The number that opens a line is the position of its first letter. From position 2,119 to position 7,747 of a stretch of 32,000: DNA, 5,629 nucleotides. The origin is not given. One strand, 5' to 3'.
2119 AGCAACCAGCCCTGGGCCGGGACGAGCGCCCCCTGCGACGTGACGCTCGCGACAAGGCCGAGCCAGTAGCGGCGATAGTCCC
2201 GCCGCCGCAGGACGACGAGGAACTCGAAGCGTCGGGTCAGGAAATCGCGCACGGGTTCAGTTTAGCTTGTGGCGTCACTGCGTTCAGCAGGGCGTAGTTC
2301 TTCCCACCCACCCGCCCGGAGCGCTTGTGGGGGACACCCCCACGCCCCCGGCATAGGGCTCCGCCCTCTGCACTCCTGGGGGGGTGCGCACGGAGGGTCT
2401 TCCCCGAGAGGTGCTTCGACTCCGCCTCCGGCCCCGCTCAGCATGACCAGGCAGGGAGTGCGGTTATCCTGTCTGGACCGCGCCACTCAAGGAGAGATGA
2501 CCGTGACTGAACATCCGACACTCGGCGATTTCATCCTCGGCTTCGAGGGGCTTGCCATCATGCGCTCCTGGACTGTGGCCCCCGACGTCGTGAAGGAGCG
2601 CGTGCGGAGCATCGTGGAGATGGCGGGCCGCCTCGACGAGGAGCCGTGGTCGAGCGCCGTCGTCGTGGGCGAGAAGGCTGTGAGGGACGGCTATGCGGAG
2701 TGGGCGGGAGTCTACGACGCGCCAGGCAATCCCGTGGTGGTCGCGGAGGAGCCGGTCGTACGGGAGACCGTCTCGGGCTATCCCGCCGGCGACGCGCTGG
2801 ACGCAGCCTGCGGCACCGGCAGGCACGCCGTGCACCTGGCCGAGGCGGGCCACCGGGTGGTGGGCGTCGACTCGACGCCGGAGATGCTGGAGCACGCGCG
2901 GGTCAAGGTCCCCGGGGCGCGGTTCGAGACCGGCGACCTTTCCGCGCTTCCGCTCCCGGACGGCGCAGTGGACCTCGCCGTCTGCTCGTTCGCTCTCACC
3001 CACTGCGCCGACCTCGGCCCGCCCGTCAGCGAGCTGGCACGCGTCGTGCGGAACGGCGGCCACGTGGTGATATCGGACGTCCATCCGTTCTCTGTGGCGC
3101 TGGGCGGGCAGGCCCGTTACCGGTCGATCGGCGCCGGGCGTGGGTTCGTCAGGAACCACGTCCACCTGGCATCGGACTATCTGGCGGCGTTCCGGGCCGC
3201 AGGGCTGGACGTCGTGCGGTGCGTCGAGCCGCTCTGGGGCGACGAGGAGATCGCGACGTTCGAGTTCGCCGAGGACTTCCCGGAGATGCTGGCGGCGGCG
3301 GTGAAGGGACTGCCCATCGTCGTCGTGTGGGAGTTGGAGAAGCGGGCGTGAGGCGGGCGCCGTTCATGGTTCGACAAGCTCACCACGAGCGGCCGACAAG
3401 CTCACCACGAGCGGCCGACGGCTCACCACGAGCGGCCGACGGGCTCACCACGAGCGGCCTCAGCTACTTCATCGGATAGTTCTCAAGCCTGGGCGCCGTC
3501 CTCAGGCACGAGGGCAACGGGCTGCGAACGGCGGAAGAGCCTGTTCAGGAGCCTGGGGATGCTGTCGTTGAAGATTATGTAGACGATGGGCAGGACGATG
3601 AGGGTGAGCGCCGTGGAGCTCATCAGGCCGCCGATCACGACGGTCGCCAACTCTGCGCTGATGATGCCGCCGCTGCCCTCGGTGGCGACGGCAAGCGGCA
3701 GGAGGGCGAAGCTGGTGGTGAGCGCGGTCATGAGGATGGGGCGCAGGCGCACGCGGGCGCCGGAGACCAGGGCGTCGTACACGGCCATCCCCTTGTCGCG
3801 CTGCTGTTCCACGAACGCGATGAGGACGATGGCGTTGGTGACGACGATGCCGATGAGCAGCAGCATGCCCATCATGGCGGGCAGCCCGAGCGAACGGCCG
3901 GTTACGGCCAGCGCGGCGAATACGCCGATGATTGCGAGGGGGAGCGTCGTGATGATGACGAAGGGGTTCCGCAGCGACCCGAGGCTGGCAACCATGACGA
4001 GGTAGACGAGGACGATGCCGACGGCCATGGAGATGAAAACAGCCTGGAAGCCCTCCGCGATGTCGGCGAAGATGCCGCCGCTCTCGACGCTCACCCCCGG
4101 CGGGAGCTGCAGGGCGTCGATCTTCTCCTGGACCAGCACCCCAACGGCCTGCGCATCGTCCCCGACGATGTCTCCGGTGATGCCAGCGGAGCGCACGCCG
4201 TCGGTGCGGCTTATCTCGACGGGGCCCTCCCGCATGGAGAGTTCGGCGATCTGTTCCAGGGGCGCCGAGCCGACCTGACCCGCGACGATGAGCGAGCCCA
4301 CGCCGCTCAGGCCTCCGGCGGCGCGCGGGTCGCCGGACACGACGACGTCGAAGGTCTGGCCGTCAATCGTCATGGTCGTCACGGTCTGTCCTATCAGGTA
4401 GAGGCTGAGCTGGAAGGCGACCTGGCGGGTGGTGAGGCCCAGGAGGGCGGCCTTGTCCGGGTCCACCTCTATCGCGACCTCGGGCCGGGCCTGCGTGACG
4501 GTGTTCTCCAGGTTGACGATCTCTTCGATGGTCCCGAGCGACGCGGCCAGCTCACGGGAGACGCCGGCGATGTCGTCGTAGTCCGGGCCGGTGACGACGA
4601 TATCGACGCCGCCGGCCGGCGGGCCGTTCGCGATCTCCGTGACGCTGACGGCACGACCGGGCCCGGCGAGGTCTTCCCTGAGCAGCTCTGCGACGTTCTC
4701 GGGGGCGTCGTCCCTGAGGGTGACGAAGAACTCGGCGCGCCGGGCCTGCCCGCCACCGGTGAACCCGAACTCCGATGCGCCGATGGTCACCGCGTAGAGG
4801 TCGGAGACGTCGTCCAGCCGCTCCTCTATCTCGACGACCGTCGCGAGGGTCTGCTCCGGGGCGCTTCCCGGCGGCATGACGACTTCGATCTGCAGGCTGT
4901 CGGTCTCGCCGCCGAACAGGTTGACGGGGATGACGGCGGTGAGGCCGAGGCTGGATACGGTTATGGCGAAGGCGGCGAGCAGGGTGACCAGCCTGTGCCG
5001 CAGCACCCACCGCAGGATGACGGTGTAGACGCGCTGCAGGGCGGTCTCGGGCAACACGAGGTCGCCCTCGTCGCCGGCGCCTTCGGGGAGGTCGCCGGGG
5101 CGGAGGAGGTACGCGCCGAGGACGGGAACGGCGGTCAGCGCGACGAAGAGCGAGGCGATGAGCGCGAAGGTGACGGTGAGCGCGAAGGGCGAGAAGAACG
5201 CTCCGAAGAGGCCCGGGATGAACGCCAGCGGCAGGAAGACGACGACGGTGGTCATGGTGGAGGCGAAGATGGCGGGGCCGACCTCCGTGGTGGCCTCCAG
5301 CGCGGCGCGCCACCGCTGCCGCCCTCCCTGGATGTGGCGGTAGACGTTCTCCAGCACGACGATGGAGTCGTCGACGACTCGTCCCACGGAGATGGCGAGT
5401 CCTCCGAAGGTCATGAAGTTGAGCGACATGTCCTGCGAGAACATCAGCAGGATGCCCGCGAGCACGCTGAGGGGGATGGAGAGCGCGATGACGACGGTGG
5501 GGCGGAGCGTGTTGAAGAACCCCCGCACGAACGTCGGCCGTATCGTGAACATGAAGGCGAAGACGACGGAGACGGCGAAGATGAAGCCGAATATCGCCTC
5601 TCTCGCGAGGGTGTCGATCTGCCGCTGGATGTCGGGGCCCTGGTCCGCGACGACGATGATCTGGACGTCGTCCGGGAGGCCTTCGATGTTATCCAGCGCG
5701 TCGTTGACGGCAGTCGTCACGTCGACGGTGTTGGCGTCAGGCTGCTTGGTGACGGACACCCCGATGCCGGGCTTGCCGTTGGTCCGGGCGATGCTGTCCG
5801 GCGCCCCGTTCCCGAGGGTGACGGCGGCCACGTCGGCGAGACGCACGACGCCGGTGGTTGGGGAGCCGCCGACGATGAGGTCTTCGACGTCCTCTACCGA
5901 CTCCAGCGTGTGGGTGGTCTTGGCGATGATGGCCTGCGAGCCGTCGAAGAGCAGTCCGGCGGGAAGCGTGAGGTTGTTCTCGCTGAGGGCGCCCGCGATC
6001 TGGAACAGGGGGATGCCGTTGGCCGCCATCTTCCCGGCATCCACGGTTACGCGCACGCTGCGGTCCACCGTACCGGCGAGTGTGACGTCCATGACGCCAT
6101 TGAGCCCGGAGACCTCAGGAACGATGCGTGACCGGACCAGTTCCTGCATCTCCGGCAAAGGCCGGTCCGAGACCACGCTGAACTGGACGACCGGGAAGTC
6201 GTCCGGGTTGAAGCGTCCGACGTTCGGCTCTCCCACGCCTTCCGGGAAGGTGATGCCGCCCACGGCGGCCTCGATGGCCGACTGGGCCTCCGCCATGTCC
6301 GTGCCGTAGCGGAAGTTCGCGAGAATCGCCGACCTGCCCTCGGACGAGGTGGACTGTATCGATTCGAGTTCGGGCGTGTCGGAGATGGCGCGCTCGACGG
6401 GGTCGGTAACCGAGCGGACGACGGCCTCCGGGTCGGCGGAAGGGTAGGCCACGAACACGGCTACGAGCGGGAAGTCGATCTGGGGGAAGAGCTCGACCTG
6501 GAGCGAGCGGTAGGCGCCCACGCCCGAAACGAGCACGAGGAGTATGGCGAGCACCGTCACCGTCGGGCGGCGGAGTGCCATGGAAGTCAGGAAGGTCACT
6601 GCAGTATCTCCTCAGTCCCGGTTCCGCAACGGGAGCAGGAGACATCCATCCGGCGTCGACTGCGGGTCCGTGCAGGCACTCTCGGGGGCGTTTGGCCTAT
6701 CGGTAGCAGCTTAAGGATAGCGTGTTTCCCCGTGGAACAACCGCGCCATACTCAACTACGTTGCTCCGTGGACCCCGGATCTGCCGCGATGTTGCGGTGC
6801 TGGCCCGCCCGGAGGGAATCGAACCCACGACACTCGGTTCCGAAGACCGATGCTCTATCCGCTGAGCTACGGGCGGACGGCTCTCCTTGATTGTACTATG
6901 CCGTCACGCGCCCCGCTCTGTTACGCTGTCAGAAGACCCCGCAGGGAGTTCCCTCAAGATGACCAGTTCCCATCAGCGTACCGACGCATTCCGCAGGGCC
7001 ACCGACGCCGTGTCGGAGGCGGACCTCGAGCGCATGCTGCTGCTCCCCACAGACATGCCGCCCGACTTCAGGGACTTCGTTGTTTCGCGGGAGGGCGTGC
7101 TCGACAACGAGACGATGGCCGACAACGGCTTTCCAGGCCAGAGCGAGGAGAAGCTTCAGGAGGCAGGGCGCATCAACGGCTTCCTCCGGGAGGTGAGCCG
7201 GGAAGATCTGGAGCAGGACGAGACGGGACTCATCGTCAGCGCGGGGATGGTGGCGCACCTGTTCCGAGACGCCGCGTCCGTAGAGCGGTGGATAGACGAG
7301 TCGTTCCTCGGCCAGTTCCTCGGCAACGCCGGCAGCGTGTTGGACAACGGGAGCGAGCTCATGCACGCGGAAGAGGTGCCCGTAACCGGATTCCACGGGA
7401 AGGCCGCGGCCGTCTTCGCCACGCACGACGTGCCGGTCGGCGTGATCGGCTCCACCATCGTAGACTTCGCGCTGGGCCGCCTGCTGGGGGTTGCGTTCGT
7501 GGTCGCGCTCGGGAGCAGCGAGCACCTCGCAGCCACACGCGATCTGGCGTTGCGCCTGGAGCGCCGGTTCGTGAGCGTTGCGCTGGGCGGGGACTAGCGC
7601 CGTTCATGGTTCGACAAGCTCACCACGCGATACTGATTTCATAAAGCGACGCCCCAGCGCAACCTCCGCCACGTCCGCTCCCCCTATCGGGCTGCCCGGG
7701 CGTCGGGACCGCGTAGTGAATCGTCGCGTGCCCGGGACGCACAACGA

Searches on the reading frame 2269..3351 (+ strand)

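Call 6: search_protein_families(library=pfam, proteins=[window:2269-3351:+], max_evalue=0.001)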
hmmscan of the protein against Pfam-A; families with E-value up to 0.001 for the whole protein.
window:2269-3351:+ (360 aa): 7 families
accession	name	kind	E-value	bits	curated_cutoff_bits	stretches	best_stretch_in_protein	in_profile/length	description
PF08241.18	Methyltransf_11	-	3.9e-22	79.1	21.2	1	177-268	1-95/95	Methyltransferase domain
PF13649.12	Methyltransf_25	-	1.6e-20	74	27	1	177-264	2-97/97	Methyltransferase domain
PF13847.12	Methyltransf_31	-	1.1e-13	51.5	27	1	176-272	7-113/145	Methyltransferase domain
PF08242.18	Methyltransf_12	-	4.1e-11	43.9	30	1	177-266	1-98/98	Methyltransferase domain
PF13489.12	Methyltransf_23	-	8.1e-10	39.1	27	1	174-316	24-162/164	Methyltransferase domain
PF01209.24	Ubie_methyltran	-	5.1e-09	36.3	20.1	1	169-269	44-152/233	ubiE/COQ5 methyltransferase family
PF05148.21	Methyltransf_8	-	1.1e-06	29.2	27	1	214-273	103-161/219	Hypothetical methyltransferase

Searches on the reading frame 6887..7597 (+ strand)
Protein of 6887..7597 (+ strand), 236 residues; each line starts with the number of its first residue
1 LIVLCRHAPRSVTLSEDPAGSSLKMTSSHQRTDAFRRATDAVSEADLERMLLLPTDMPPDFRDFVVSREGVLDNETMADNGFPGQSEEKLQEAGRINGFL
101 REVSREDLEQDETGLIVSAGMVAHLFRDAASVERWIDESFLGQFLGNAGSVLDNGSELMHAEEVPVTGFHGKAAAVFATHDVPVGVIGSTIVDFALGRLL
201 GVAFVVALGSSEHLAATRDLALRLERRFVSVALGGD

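Call 4: search_protein_families(library=pfam, proteins=[window:6887-7597:+], max_evalue=0.01)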
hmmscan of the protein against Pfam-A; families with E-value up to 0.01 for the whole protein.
window:6887-7597:+ (236 aa): 0 families

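Call 43: search_protein_families(library=ncbifam, proteins=[window:6887-7597:+], max_evalue=0.001)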
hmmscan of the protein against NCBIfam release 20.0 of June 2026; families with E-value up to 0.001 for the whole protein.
window:6887-7597:+ (236 aa): 0 families
